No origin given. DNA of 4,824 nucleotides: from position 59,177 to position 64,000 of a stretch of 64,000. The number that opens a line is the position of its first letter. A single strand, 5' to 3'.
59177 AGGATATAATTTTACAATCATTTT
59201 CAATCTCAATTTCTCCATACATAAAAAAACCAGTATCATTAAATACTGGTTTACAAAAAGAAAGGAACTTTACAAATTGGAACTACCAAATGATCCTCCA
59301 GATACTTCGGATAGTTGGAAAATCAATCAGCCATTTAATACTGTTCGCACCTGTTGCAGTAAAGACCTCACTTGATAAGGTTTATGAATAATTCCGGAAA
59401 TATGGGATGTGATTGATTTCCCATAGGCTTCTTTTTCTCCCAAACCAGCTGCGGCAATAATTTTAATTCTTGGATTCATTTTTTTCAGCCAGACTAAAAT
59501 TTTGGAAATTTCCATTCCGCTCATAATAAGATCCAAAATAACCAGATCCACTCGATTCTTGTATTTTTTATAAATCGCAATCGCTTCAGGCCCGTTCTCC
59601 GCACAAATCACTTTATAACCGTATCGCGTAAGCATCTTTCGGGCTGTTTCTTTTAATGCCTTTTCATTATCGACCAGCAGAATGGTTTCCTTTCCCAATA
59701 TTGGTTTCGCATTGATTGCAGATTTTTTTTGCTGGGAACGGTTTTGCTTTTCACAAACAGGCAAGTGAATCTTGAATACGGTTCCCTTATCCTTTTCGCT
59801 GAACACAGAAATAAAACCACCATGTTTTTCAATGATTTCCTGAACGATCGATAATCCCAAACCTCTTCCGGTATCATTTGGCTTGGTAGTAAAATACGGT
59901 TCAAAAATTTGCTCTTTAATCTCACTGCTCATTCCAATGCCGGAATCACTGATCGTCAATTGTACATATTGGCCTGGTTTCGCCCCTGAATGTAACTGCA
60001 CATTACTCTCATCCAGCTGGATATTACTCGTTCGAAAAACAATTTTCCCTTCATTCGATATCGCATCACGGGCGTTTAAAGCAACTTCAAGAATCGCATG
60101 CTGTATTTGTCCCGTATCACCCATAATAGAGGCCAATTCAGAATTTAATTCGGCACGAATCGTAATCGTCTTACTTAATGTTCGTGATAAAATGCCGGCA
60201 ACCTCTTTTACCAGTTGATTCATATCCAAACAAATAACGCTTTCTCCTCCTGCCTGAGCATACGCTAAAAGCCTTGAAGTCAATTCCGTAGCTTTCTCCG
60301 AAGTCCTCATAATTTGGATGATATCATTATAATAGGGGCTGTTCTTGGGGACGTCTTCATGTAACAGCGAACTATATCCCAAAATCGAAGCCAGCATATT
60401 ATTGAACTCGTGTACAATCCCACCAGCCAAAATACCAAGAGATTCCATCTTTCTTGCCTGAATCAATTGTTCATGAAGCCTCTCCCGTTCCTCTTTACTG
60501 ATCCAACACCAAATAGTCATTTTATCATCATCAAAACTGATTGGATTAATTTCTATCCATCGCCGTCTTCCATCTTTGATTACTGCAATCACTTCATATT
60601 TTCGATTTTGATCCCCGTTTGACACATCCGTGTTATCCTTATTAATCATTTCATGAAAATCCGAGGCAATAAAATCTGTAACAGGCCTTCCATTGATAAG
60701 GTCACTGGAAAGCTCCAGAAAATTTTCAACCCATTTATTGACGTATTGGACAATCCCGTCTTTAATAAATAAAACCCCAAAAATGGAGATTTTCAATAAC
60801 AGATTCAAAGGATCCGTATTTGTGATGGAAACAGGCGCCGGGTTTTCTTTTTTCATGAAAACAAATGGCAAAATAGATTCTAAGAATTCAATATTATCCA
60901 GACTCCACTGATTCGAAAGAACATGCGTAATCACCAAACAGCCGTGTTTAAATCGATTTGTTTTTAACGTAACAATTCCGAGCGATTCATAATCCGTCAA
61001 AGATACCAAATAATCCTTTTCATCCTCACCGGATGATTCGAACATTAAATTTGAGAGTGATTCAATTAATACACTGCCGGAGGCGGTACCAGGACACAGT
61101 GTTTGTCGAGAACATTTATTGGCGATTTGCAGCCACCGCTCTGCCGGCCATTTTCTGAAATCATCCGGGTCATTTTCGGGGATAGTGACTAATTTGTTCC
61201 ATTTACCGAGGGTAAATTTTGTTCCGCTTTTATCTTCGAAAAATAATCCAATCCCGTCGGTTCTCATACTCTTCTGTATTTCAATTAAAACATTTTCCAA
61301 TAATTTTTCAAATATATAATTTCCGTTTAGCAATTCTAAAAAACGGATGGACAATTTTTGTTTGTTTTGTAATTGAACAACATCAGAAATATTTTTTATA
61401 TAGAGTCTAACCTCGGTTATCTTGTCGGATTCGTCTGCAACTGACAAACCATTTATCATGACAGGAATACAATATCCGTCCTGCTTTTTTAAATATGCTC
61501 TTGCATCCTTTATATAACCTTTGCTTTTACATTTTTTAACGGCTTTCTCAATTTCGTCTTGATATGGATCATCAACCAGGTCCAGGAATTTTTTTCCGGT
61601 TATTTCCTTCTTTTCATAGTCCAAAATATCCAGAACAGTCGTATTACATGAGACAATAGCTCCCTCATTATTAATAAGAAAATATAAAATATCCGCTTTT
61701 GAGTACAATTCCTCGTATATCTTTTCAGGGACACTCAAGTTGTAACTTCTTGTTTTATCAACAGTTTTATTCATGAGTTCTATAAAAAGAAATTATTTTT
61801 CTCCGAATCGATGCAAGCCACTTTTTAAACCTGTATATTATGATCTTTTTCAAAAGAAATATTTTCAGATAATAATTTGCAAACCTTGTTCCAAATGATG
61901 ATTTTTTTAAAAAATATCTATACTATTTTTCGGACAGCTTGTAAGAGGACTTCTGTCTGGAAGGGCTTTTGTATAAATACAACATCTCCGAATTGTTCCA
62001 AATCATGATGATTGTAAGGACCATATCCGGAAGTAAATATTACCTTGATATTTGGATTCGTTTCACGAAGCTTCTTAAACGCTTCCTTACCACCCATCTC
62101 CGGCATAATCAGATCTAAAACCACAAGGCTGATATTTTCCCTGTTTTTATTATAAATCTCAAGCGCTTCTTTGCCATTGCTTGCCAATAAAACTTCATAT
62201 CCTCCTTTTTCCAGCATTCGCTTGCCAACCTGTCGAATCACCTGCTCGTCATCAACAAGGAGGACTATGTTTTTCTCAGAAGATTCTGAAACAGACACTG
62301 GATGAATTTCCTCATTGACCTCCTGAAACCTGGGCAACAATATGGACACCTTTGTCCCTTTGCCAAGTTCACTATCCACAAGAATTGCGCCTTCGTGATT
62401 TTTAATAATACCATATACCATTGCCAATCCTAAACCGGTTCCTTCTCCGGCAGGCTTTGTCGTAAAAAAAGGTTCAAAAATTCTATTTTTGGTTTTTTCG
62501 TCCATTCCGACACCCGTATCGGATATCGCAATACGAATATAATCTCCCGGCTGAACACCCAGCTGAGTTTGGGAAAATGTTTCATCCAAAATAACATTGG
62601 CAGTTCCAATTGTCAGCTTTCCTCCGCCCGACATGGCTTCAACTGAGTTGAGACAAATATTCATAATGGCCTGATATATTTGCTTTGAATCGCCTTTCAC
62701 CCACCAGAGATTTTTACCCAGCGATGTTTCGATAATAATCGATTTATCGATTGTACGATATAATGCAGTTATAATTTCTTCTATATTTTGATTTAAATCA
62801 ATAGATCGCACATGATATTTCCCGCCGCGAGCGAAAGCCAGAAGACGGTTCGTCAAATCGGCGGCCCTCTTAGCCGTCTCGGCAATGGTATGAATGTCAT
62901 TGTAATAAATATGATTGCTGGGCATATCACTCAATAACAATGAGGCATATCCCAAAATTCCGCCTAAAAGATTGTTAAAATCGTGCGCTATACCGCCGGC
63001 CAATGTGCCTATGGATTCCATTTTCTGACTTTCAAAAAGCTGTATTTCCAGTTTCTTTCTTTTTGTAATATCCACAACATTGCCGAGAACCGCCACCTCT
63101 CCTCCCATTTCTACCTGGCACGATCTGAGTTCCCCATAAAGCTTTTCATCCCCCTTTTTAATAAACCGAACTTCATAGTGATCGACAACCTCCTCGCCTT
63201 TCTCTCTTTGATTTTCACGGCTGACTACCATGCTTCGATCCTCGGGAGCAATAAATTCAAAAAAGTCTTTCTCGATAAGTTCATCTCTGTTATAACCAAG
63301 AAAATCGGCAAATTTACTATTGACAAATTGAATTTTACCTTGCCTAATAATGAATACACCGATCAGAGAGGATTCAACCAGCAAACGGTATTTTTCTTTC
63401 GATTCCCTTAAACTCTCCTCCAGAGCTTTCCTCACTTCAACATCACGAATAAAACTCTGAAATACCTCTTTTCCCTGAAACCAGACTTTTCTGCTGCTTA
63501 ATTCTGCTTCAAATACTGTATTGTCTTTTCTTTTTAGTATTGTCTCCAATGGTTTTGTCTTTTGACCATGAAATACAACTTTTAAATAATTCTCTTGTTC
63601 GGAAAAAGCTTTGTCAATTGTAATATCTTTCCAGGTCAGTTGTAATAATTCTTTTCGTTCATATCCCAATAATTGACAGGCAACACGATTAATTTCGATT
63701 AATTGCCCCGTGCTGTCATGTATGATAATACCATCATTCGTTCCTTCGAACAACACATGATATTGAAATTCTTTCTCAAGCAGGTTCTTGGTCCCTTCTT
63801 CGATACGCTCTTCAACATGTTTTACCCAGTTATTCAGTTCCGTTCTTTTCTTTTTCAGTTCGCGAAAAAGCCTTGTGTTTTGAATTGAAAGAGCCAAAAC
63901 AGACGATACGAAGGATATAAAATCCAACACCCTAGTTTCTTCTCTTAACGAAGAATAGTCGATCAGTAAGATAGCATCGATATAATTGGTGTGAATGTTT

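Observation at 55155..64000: Signalling island of atypical components arranged around an NtrC-type sigma-54 activator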

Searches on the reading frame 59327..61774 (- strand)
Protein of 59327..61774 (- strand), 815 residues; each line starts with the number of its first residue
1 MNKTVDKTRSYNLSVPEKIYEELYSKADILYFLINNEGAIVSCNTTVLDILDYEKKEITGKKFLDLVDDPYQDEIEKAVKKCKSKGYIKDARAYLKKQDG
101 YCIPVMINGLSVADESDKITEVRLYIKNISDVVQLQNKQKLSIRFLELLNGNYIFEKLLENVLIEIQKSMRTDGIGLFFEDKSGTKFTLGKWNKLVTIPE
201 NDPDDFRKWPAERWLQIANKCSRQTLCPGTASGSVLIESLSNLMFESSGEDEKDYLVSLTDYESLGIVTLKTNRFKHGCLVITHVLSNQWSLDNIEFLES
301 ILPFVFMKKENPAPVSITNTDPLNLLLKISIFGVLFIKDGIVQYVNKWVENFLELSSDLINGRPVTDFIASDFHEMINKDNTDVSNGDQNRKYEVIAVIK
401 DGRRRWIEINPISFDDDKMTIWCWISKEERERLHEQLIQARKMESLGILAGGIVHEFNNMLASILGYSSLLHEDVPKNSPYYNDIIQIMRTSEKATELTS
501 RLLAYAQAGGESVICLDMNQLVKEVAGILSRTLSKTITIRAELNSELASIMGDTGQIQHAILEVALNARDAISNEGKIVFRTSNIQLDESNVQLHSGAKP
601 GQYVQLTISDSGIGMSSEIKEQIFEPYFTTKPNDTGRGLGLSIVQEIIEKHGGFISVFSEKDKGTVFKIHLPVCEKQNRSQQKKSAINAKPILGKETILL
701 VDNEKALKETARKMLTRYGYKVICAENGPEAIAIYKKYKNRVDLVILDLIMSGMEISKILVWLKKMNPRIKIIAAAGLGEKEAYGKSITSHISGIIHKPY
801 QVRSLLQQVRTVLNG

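Call 5: search_protein_families(library=pfam, proteins=[window:59327-61774:-], max_evalue=0.01)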
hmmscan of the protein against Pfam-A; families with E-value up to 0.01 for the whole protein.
window:59327-61774:- (815 aa): 10 families
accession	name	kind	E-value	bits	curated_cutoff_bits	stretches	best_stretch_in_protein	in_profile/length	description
PF13426.13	PAS_9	-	6.2e-23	81.5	27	2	31-131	4-103/103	PAS domain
PF02518.31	HATPase_c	-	1.4e-21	77.5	26.4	1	552-673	1-109/111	Histidine kinase-, DNA gyrase B-, and HSP90-like ATPase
PF00072.30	Response_reg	-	1.6e-15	57.6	30.2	1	698-809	1-110/111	Response regulator receiver domain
PF00989.32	PAS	-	1.5e-11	44.7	22.6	2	20-119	3-103/113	PAS fold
PF24820.1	Diguanyl_cycl_sensor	-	1.7e-06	28.4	28.1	1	32-81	10-59/109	Diguanylate cyclase-like sensor domain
PF08448.16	PAS_4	-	2.3e-05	25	23.1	1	32-84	9-61/110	PAS fold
PF00512.31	HisKA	-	2.4e-05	24.7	26.9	1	449-509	5-64/66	His Kinase A (phospho-acceptor) domain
PF13188.13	PAS_8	-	2.5e-05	24.4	21.8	0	21-71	4-54/65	PAS domain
PF08447.18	PAS_3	-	4.6e-05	24.1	25.6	1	40-121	1-84/89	PAS fold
PF14501.12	HATPase_c_5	-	0.0006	20.1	22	1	624-671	55-101/102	GHKL domain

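Call 8: search_protein_families(library=ncbifam, proteins=[window:59327-61774:-], max_evalue=0.001)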
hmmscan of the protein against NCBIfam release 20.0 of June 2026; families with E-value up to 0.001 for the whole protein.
window:59327-61774:- (815 aa): 122 families (the best 25 are shown)
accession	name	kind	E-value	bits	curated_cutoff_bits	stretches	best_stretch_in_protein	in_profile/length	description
NF010076.0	PRK13557.1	subfamily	3.1e-85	286.6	631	1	430-815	147-535/540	histidine kinase famiy protein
NF046020.1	HisKinCckABruc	equivalog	1.7e-84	284.3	1000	1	421-814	455-868/868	cell cycle histidine kinase CckA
NF010411.0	PRK13837.1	equivalog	3.8e-79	266.7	647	1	427-813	431-812/828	two-component system VirA-like sensor kinase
NF046026.1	HisKinCckACaul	equivalog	1.5e-74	251.4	1000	1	405-782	263-645/678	cell cycle histidine kinase CckA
NF008468.0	PRK11360.1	equivalog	7.5e-51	173.2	646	1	338-679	286-614/616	two-component system sensor histidine kinase AtoS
NF052574.1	HisKinEspCMyxo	equivalog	2.4e-45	155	1200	1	344-809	312-779/785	serine histidine kinase EspC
NF007688.0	PRK10364.1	equivalog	4.6e-38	131.1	479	1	426-680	220-458/460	two-component system sensor histidine kinase ZraS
NF047466.1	hybrid_RR_LvrB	exception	9.2e-35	120.5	500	1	428-673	134-376/377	hybrid histidine kinase/response regulator LvrB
TIGR02956.1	TMAO_torS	equivalog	7.5e-34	117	676.5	1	454-815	472-822/967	TMAO reductase system sensor histidine kinase/response regulator TorS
NF052573.1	HisKinEspAMyxo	equivalog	2.7e-33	115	1400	1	427-769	365-704/755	serine histidine kinase EspA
NF046044.1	PnpS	equivalog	5.5e-29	101.4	400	1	319-672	53-390/390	two-component system histidine kinase PnpS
NF008293.1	PRK11073.1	equivalog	1.9e-28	99.7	240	1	325-673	11-347/349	nitrogen regulation protein NR(II)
NF047874.1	MASE3_PAS_HK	subfamily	3.4e-28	98.8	560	3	601-688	549-640/655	MASE3 domain-containing sensor histidine kinase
NF008302.0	PRK11091.1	equivalog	6e-28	97.5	838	1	346-809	181-639/779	aerobic respiration two-component sensor histidine kinase ArcB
NF053867.1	SprKinKinDBac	equivalog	1e-24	86.8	775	1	438-675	278-499/500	sporulation kinase KinD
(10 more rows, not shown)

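Call 66: find_encoding_contigs(protein=window:59327-61774:-, flank=10000, max_places=3)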
Protein window:59327-61774:- (815 aa): no gene with exactly this product is on record in the collection.

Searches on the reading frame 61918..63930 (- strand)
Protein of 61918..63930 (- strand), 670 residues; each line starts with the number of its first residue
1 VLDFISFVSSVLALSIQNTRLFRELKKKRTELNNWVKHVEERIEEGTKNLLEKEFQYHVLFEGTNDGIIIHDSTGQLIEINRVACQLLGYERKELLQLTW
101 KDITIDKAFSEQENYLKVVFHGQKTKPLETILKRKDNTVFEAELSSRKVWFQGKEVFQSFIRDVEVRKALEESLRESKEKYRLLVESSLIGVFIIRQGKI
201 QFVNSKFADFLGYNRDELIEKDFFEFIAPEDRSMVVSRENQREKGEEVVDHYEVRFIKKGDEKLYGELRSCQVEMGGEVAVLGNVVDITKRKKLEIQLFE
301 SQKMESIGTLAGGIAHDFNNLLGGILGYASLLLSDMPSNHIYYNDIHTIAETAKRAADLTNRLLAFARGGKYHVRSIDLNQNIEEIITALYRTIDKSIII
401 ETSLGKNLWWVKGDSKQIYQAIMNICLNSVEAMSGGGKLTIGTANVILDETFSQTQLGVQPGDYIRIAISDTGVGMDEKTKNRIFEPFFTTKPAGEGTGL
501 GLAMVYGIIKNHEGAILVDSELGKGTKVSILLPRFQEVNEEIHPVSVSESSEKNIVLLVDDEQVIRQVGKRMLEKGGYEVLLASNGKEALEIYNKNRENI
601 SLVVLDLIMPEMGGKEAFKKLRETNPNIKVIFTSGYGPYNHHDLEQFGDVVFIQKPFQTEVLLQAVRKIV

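Call 5: search_protein_families(library=pfam, proteins=[window:61918-63930:-], max_evalue=0.01)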
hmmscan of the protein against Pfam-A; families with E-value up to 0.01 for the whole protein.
window:61918-63930:- (670 aa): 10 families
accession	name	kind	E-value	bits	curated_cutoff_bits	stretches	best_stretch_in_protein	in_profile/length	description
PF13426.13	PAS_9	-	4.8e-27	94.7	27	2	191-290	3-103/103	PAS domain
PF00989.32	PAS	-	3.6e-24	85.4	22.6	2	179-285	1-110/113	PAS fold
PF00072.30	Response_reg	-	2.8e-22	79.4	30.2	1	556-667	1-111/111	Response regulator receiver domain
PF02518.31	HATPase_c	-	3.1e-21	76.3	26.4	1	413-534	1-109/111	Histidine kinase-, DNA gyrase B-, and HSP90-like ATPase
PF13188.13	PAS_8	-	2.3e-18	65.8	21.8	2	179-232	1-55/65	PAS domain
PF08448.16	PAS_4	-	2.2e-09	37.9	23.1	2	196-292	13-109/110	PAS fold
PF00512.31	HisKA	-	2.6e-09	37.4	26.9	1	308-369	3-63/66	His Kinase A (phospho-acceptor) domain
PF24820.1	Diguanyl_cycl_sensor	-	1.6e-08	34.9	28.1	1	65-145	6-92/109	Diguanylate cyclase-like sensor domain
PF08447.18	PAS_3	-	2.1e-08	34.7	25.6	1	202-261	3-63/89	PAS fold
PF14598.12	PAS_11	-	0.00075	19.9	25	0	69-128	6-66/109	PAS domain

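Call 8: search_protein_families(library=ncbifam, proteins=[window:61918-63930:-], max_evalue=0.001)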
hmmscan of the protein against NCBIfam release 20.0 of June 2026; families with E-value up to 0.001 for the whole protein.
window:61918-63930:- (670 aa): 148 families (the best 25 are shown)
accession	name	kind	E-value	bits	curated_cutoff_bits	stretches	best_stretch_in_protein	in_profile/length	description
NF046020.1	HisKinCckABruc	equivalog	2.3e-112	376.5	1000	1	192-669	360-866/868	cell cycle histidine kinase CckA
NF010076.0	PRK13557.1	subfamily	9.7e-94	314.7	631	1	200-669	55-532/540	histidine kinase famiy protein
NF046026.1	HisKinCckACaul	equivalog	1.1e-91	308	1000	1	197-667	205-673/678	cell cycle histidine kinase CckA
NF010411.0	PRK13837.1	equivalog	2.4e-79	267.3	647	1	289-668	432-810/828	two-component system VirA-like sensor kinase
NF008468.0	PRK11360.1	equivalog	4.5e-64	216.9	646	2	170-539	259-613/616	two-component system sensor histidine kinase AtoS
NF052574.1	HisKinEspCMyxo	equivalog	1.2e-57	195.7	1200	1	197-667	305-780/785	serine histidine kinase EspC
NF052573.1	HisKinEspAMyxo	equivalog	3.8e-48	164.1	1400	1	162-635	241-714/755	serine histidine kinase EspA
NF047874.1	MASE3_PAS_HK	subfamily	1.4e-47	162.9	560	3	167-296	253-383/655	MASE3 domain-containing sensor histidine kinase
TIGR00229.1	sensory_box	domain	2.7e-39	134.1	22.9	2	175-296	1-124/126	PAS domain S-box protein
NF046044.1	PnpS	equivalog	7.1e-39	133.9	400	1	168-533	44-390/390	two-component system histidine kinase PnpS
NF007688.0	PRK10364.1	equivalog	1.5e-33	116.3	479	1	291-535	224-452/460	two-component system sensor histidine kinase ZraS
NF047466.1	hybrid_RR_LvrB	exception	2.6e-32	112.4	500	1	291-534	136-376/377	hybrid histidine kinase/response regulator LvrB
TIGR02956.1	TMAO_torS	equivalog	7.3e-32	110.4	676.5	1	315-669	472-819/967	TMAO reductase system sensor histidine kinase/response regulator TorS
NF008302.0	PRK11091.1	equivalog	1.1e-31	109.8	838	1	152-626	128-596/779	aerobic respiration two-component sensor histidine kinase ArcB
NF041947.1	LuxQ_Vibrio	equivalog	1.4e-31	109.2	1200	1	315-632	480-799/843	quorum-sensing autoinducer 2 sensor kinase/phosphatase LuxQ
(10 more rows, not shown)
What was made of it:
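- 61918..64000 (-): (vi) hybrid histidine kinase, N-terminus cut by the window end: unassigned N-terminal region, two PAS domains, HisKA, HATPase_c and REC. The REC carries a CckA-type 'FTSGY' motif. The best NCBIfam matches are CckA-like and PRK13557, both below cutoff (call 8).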
